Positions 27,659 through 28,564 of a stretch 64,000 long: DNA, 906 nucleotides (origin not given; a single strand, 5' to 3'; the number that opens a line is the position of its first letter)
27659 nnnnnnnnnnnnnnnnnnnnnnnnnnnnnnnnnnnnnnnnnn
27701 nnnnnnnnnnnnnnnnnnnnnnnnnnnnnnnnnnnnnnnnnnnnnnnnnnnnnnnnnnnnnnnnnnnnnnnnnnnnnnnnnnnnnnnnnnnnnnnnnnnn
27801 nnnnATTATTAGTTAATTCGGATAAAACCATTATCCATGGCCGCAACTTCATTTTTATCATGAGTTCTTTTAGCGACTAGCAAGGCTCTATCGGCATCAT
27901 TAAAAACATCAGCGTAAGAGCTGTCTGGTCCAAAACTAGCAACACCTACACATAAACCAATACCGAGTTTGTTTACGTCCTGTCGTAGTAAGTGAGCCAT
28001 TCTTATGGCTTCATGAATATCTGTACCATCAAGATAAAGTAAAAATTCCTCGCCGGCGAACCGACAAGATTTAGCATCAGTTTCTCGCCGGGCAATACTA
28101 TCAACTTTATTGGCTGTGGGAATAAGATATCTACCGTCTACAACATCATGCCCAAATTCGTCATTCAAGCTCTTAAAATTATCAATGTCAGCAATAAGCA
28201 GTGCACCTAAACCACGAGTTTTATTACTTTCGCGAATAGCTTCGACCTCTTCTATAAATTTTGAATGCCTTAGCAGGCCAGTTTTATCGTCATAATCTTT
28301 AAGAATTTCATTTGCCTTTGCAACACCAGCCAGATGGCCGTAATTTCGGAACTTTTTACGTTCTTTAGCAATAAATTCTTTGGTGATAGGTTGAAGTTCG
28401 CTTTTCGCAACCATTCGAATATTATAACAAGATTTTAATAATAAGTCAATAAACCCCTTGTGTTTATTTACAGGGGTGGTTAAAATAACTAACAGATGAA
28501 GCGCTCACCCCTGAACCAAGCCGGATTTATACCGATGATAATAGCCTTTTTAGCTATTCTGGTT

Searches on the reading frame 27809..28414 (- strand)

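Call 62: search_protein_families(library=pfam, proteins=[window:27809-28414:-], max_evalue=0.00001)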
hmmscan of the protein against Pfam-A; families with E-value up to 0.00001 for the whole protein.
window:27809-28414:- (201 aa): 1 family
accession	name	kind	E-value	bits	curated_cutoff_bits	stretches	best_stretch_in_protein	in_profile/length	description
PF00990.26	GGDEF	-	2.9e-19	69.9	23.8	1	40-186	2-159/161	Diguanylate cyclase, GGDEF domain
